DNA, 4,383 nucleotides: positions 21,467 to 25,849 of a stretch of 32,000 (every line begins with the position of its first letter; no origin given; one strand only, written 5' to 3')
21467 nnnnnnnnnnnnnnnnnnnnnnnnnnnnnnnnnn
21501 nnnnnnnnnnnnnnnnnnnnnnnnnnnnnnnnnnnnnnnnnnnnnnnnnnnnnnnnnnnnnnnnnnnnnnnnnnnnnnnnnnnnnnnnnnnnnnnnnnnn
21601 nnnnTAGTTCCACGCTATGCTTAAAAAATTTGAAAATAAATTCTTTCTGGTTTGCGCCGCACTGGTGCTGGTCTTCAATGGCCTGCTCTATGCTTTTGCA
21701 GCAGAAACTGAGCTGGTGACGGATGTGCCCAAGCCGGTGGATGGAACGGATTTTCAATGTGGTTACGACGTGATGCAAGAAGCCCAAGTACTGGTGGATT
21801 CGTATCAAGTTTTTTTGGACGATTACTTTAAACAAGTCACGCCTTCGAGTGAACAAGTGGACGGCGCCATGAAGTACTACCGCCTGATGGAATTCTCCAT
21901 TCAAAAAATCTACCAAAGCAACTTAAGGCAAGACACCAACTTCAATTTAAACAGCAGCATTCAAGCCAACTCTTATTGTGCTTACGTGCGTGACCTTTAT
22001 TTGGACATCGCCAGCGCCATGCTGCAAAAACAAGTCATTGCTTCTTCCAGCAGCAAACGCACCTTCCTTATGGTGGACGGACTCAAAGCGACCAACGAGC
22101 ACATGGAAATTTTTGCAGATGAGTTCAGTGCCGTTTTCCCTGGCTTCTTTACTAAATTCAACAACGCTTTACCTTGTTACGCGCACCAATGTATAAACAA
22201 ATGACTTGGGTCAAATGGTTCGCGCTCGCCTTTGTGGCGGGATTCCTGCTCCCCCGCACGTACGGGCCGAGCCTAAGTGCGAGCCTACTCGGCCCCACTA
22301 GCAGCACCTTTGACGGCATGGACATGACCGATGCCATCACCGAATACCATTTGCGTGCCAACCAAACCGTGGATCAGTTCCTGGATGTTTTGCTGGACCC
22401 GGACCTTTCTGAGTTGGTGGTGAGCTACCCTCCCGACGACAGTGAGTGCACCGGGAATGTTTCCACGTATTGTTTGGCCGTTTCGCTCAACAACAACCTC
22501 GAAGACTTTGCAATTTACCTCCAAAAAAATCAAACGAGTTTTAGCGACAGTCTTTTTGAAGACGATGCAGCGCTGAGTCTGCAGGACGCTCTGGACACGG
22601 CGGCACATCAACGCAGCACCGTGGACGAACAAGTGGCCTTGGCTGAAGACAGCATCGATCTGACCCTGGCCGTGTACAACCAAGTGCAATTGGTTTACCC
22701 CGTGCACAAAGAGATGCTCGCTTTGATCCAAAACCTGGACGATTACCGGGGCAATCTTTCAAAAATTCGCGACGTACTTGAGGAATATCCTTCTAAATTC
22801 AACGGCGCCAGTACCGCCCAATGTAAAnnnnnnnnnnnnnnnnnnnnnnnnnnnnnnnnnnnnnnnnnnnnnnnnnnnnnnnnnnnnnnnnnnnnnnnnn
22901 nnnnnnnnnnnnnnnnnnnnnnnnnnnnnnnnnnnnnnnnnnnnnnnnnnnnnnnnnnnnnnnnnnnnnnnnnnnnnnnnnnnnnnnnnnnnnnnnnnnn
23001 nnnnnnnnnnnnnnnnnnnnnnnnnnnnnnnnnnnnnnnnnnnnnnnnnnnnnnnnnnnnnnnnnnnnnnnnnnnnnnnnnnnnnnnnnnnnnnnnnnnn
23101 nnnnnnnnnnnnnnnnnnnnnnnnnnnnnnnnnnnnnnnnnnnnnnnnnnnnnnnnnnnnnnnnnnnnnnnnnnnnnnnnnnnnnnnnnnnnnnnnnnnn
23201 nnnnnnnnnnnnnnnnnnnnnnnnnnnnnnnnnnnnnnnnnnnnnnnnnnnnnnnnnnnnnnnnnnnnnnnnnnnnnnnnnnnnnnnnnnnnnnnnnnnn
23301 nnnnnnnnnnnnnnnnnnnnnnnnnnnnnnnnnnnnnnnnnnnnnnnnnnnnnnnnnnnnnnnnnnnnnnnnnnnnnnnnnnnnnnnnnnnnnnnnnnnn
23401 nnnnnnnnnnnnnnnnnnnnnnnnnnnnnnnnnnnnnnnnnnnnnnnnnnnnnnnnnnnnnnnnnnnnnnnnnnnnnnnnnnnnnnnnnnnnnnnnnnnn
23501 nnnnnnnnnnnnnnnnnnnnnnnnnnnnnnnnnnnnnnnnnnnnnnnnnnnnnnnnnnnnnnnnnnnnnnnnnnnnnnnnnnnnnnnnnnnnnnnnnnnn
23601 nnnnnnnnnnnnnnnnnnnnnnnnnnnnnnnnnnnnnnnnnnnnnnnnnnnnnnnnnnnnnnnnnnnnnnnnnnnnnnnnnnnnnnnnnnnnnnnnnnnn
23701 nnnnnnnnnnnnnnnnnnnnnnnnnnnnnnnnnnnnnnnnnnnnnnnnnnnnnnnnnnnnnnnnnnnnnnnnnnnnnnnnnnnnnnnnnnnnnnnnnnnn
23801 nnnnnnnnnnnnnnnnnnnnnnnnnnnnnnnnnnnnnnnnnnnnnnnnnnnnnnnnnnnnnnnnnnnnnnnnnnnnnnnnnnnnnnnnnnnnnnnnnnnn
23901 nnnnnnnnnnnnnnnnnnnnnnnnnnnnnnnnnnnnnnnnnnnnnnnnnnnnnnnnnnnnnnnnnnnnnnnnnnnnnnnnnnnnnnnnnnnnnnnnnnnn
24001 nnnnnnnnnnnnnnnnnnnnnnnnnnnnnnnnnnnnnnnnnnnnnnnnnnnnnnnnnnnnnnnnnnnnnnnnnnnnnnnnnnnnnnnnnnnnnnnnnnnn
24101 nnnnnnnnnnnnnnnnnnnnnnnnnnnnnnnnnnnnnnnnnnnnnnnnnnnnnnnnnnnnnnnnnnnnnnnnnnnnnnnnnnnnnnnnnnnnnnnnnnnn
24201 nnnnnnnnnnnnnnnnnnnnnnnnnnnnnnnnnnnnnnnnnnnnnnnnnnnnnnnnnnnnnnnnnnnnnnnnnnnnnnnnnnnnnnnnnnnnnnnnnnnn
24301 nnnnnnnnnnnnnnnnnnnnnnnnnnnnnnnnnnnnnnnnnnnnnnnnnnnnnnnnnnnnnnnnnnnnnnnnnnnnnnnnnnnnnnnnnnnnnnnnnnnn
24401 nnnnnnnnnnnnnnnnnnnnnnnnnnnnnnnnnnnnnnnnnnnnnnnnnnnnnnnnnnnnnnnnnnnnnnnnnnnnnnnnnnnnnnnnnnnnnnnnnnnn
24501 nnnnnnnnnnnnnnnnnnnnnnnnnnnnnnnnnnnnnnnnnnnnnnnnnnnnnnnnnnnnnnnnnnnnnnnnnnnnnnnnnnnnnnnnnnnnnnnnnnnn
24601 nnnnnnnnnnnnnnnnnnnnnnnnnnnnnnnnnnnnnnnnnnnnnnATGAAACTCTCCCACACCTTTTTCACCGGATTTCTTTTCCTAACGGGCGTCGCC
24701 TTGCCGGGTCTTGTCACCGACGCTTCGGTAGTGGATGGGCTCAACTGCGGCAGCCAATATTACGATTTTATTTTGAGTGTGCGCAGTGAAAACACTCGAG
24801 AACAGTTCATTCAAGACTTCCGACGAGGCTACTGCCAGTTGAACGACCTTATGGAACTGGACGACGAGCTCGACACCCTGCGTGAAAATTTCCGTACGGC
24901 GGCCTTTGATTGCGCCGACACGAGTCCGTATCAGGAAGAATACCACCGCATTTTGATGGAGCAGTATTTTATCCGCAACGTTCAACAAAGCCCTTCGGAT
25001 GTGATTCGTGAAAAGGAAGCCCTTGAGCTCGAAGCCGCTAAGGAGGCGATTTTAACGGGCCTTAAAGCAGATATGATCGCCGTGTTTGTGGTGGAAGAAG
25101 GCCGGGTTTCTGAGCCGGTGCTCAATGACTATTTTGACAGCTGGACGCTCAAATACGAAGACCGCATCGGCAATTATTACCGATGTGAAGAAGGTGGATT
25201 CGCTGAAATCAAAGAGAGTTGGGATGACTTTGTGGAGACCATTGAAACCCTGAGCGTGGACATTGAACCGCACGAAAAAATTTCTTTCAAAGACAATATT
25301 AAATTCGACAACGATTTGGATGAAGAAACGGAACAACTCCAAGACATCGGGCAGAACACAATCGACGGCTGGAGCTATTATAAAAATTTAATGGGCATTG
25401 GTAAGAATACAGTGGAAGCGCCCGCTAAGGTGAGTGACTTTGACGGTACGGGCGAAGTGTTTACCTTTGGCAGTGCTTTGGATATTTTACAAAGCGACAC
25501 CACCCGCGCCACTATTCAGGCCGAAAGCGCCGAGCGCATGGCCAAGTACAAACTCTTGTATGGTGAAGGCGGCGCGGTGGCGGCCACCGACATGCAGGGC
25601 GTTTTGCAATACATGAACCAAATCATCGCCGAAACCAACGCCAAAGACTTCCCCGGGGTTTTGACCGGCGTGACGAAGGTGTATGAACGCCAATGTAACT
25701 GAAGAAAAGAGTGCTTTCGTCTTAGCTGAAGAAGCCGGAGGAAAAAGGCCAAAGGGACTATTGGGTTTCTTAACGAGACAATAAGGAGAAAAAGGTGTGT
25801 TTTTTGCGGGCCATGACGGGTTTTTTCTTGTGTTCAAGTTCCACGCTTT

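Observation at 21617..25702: Four translationally coupled secreted proteins with a shared near-C-terminal Cys motif, directly behind the giant gene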

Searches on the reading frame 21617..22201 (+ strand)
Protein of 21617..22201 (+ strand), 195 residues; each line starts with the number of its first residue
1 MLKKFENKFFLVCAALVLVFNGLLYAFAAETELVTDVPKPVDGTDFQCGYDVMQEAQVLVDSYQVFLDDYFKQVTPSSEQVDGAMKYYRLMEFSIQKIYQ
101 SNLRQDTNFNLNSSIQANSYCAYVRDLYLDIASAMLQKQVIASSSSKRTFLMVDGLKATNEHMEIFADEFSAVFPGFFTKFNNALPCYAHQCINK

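Call 3: search_protein_families(library=pfam, proteins=[window:21617-22201:+], max_evalue=1)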
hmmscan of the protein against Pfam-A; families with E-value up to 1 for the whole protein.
window:21617-22201:+ (195 aa): 1 family
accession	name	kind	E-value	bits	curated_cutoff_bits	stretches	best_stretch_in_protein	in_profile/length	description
PF08389.18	Xpo1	-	0.13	12.8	22.7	1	58-143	19-99/147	Exportin 1-like protein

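Call 4: search_protein_families(library=ncbifam, proteins=[window:21617-22201:+], max_evalue=1)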
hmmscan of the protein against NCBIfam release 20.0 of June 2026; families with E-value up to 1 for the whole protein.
window:21617-22201:+ (195 aa): 1 family
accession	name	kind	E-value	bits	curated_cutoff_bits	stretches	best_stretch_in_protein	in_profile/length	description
NF047405.1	SensHisKinSapS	equivalog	0.046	13.1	550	1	50-116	146-211/341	two-component system sensor histidine kinase SapS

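Call 31: search_solved_structures(query=A2, max_evalue=10)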
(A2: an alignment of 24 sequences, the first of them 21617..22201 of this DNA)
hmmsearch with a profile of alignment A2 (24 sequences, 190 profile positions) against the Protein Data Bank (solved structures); distinct sequences matched with E-value up to 10: 2.
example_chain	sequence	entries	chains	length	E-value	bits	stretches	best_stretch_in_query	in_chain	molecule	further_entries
7dud_A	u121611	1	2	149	0.15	15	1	77-121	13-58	Sensor protein kinase WalK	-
3ros_A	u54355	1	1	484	1.3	12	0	94-138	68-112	NAD-dependent aldehyde dehydrogenase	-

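Call 91: search_protein_families(library=phrogs, proteins=[window:21617-22201:+], max_evalue=0.01)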
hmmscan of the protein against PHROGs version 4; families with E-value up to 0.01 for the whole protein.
window:21617-22201:+ (195 aa): 0 families

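Call 92: search_protein_families(library=padloc, proteins=[window:21617-22201:+], max_evalue=0.01)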
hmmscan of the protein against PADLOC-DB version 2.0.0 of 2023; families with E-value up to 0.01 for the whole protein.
window:21617-22201:+ (195 aa): 0 families

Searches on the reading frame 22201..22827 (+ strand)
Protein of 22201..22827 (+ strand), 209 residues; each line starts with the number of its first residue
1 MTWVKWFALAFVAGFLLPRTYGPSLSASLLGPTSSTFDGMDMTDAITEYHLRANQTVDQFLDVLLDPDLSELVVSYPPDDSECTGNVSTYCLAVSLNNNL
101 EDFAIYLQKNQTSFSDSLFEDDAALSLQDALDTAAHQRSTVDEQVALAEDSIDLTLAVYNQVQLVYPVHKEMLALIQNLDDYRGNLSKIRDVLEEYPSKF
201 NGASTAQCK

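Call 3: search_protein_families(library=pfam, proteins=[window:22201-22827:+], max_evalue=1)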
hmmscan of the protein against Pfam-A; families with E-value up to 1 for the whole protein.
window:22201-22827:+ (209 aa): 0 families

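Call 4: search_protein_families(library=ncbifam, proteins=[window:22201-22827:+], max_evalue=1)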
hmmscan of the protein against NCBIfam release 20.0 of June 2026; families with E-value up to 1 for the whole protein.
window:22201-22827:+ (209 aa): 1 family
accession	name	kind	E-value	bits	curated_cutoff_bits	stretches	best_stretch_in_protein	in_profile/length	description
TIGR00236.1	wecB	equivalog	0.068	12.3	210.15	1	128-172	198-242/366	non-hydrolyzing UDP-N-acetylglucosamine 2-epimerase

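Call 32: search_solved_structures(query=A3, max_evalue=10)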
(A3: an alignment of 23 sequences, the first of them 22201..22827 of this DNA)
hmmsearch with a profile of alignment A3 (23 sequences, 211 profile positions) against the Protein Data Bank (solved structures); distinct sequences matched with E-value up to 10: 7.
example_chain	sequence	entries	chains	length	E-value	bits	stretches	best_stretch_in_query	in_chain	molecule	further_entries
9vbs_A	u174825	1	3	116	0.42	13.4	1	90-142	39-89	Isoform a of Allophagy receptor allo-1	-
1s0p_A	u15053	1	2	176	0.92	12.3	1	142-194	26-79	Adenylyl cyclase-associated protein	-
1tjf_A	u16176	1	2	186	1.1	12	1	142-194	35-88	Adenylyl cyclase-associated protein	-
7tbi_M1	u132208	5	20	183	1.7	11.4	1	81-128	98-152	Nsp1 | NUP62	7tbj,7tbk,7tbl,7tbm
5cws_C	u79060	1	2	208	2.6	10.8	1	82-129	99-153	Nucleoporin NSP1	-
4zry_B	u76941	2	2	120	5.7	9.7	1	104-162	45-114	Keratin, type II cytoskeletal 1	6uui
3zx6_A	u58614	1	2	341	9.3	9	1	111-196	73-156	HAMP, METHYL-ACCEPTING CHEMOTAXIS PROTEIN I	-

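Call 91: search_protein_families(library=phrogs, proteins=[window:22201-22827:+], max_evalue=0.01)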
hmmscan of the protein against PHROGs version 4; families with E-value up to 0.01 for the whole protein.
window:22201-22827:+ (209 aa): 0 families

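Call 92: search_protein_families(library=padloc, proteins=[window:22201-22827:+], max_evalue=0.01)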
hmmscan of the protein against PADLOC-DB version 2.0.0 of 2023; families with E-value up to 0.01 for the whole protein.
window:22201-22827:+ (209 aa): 0 families

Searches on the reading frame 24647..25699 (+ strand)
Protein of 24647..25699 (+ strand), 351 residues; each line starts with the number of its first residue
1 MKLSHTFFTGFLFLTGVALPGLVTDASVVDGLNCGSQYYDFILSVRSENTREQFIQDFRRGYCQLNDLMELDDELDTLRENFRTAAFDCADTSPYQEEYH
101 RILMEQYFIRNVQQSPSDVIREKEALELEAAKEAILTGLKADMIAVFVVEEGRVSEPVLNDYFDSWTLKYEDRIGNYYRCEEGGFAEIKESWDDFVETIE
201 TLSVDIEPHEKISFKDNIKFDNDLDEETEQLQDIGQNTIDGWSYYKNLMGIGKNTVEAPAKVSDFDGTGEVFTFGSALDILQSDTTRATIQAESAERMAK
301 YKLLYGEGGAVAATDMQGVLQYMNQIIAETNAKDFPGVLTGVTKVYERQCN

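Call 3: search_protein_families(library=pfam, proteins=[window:24647-25699:+], max_evalue=1)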
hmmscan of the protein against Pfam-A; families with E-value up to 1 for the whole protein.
window:24647-25699:+ (351 aa): 3 families
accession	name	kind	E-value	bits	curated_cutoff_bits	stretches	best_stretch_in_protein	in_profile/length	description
PF07303.18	Occludin_ELL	-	0.022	15.9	31.2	1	44-114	3-71/101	Occludin homology domain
PF25725.1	crAss_CARG1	-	0.034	14.7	27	1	131-192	31-88/133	Crassvirus cargo protein 1 domain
PF07746.16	LigA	-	0.17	12.5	25.3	0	41-71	4-33/87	Aromatic-ring-opening dioxygenase LigAB, LigA subunit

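Call 4: search_protein_families(library=ncbifam, proteins=[window:24647-25699:+], max_evalue=1)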
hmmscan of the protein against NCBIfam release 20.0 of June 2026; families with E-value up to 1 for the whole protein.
window:24647-25699:+ (351 aa): 0 families

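Call 8: find_encoding_contigs(protein=window:24647-25699:+, flank=10000, max_places=6)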
Protein window:24647-25699:+ (351 aa): 8 contigs read that carry it; 5 places shown.
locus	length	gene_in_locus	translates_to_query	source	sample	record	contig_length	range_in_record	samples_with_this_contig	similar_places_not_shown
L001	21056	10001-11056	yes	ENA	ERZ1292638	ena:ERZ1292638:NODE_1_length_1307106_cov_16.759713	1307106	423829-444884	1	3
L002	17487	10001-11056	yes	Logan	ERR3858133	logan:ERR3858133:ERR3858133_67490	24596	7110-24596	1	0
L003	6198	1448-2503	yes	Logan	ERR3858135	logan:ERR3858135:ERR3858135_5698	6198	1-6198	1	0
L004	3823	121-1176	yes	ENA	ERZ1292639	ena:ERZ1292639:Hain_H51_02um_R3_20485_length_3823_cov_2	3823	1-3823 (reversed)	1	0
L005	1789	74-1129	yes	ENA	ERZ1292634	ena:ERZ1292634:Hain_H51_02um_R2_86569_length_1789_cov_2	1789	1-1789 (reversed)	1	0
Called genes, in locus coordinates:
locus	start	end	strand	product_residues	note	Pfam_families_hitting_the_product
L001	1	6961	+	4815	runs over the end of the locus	PF18565:Glyco_hydro2_C5 (faint), PF13517:FG-GAP_3 (weak), PF00395:SLH (faint)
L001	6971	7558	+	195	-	-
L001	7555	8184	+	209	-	-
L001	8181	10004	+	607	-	-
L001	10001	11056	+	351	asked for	-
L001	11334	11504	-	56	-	PF12728:HTH_17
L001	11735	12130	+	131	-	-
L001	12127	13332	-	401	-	PF07690:MFS_1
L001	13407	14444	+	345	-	-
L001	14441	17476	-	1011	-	PF02463:SMC_N (faint), PF03193:RsgA_GTPase (faint), PF13175:AAA_15 (faint), PF13191:AAA_16 (faint), PF13476:AAA_23 (faint), PF13555:AAA_29 (faint), PF17760:UvrA_inter, PF17755:UvrA_DNA-bind, +3 more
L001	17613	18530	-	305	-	PF13367:PrsW-protease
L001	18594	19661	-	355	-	PF02463:SMC_N, PF13175:AAA_15, PF13476:AAA_23, PF13304:AAA_21 (faint)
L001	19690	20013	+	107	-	PF01909:NTP_transf_2, PF18765:Polbeta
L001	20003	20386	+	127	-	PF05168:HEPN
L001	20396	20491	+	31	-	-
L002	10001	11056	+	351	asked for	-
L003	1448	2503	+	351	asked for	-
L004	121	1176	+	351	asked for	-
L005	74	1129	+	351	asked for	-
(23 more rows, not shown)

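Call 33: search_solved_structures(query=A4, max_evalue=10)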
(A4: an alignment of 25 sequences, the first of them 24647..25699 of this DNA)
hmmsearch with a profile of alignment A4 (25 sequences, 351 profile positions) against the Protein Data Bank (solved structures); distinct sequences matched with E-value up to 10: 2.
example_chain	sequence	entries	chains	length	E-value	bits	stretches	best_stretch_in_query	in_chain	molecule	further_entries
7jrq_A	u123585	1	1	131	0.16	14.3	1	243-348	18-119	MPP1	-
8ppr_Z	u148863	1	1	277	0.23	13.7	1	184-309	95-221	ZW10 interactor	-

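Call 35: find_homologous_proteins(query=window:24647-25699:+, max_evalue=0.001)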
Query window:24647-25699:+ (351 aa): 32 proteins with E <= 0.001 among 2634 candidates.
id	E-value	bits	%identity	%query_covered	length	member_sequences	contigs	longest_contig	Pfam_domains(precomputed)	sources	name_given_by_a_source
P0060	3.1e-233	791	100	100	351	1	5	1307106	-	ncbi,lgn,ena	ncbi:MAG: hypothetical protein AAB383_04640 [Patescibacteria group bacterium]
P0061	9.7e-171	586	75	100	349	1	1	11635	-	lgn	-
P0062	1.4e-135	470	59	100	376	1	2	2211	-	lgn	-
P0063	8.2e-135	467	61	97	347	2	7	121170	-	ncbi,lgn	-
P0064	1.3e-132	460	59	100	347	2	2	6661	-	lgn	-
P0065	1.8e-132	460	58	100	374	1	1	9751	-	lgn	-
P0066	9.7e-130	451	58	100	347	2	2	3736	-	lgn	-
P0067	1.3e-129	450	57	100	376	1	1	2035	-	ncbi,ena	-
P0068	5.4e-129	448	61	93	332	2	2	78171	-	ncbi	ncbi:MAG: hypothetical protein WC924_00085 [Candidatus Gracilibacteria bacterium]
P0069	2.2e-128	446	59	99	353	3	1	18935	-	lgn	-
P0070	4.9e-127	442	59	100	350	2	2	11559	-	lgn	-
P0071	1.6e-124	434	57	99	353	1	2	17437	-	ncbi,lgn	-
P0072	2.8e-124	433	57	99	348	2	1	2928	-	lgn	-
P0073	8.6e-119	415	58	91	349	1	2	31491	-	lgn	-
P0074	2.7e-108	380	50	100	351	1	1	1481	-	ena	-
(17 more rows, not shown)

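Call 45: predict_structure(alignment_id=A5)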
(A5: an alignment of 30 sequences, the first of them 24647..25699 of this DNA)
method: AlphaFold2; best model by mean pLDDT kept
length: 351 residues; sequences in the alignment: 30
mean_pLDDT: 65.2   pTM: 0.44
mean pLDDT of the five models: 65.2, 64.7, 63.2, 56.6, 55.5
residues with pLDDT >= 90: 53; 70-90: 77; 50-70: 134; < 50: 87
segments of 3 or more residues with pLDDT < 50: 22-31, 117-119, 183-188, 203-239, 315-320, 331-337, 343-351
pLDDT, mean of each block of 10 residues (from residue 1): 57 59 43 73 78 65 81 91 89 91 91 61 66 87 92 91 91 67 49 57 43 37 39 43 59 67 65 65 70 69 55 48 51 49 45 38
secondary structure, 60 per line:
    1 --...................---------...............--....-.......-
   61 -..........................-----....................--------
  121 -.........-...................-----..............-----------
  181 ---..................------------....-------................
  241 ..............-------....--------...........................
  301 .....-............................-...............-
elements in order: H3-21 H31-45 H48-51 H53-59 H62-87 H93-112 H122-130 H132-150 H156-169 H184-201 H214-217 H225-254 H262-265 H274-305 H307-334 H336-350

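Call 51: fold_search(model_id=the predicted structure, library=pdb)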
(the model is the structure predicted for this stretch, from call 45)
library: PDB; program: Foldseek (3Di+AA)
matches with E <= 10: 42; with E <= 0.001: 0
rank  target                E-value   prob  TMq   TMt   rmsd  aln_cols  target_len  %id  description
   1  4iyp_A                7.5e-01  0.10  0.12  0.16  17.1       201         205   14  structure of the nPP2Ac-alpha4 complex (released 2013-04-17)
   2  9jpk_A                1.9e+00  0.08  0.11  0.22  21.1       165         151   13  Crystal structure of DhdR inducer binding domain (released 2024-11-06)
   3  9vec_A                3.0e+00  0.02  0.10  0.10  27.9       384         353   14  structure of human KCNQ1-KCNE1-CaM complex (released 2025-08-20)
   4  4knf_B                3.4e+00  0.09  0.15  0.21  11.1       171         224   12  Crystal structure of a blue-light absorbing proteorhodopsin double-mutant D97N/Q105L from HOT75 (released 2013-06-05)
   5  1g1u_C                3.4e+00  0.06  0.15  0.20  18.9       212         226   10  THE 2.5 ANGSTROM RESOLUTION CRYSTAL STRUCTURE OF THE RXRALPHA LIGAND BINDING DOMAIN IN TETRAMER IN THE ABSENCE OF LIGA (released 2001-04-25)
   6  4knf_D                3.5e+00  0.09  0.14  0.19  10.7       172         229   13  Crystal structure of a blue-light absorbing proteorhodopsin double-mutant D97N/Q105L from HOT75 (released 2013-06-05)
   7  4knf_C                3.5e+00  0.08  0.15  0.20  16.3       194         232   13  Crystal structure of a blue-light absorbing proteorhodopsin double-mutant D97N/Q105L from HOT75 (released 2013-06-05)
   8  3lr6_B                3.9e+00  0.13  0.17  0.34   7.5       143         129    8  Self-assembly of spider silk proteins is controlled by a pH-sensitive relay (released 2010-05-12)
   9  2d4u_B                3.9e+00  0.05  0.11  0.21  20.4       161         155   10  Crystal Structure of the ligand binding domain of the bacterial serine chemoreceptor Tsr (released 2006-11-14)
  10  9cpc_3K               4.5e+00  0.04  0.15  0.16  37.0       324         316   14  Atomic model of porcine brain ventricles cilia doublet microtubule (48-nm periodicity) (released 2024-10-23)
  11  4knf_A                4.8e+00  0.08  0.16  0.22  14.6       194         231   11  Crystal structure of a blue-light absorbing proteorhodopsin double-mutant D97N/Q105L from HOT75 (released 2013-06-05)
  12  9bma                  5.0e+00  0.06  0.11  0.02  26.1       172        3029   14  Motor domain from full-length human dynein-1 bound to microtubules in apo condition (released 2025-04-23)
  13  8auc_A                5.0e+00  0.04  0.16  0.13  31.5       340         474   11  Structure of peptidoglycan hydrolase Cg1735 from Corynebacterium glutamicum, trigonal crystal form (released 2023-01-18)
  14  3g06                  5.0e+00  0.02  0.12  0.08  21.6       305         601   14  The Salmonella Virulence Effector SspH2 Functions As A Novel E3 Ligase (released 2009-04-07)
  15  8otz_Ct               5.3e+00  0.03  0.13  0.12  40.8       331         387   12  48-nm repeat of the native axonemal doublet microtubule from bovine sperm (released 2023-11-22)
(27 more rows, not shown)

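Call 91: search_protein_families(library=phrogs, proteins=[window:24647-25699:+], max_evalue=0.01)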
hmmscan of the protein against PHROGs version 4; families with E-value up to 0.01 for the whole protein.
window:24647-25699:+ (351 aa): 0 families

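Call 92: search_protein_families(library=padloc, proteins=[window:24647-25699:+], max_evalue=0.01)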
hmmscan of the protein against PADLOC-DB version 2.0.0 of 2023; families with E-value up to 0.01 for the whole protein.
window:24647-25699:+ (351 aa): 0 families
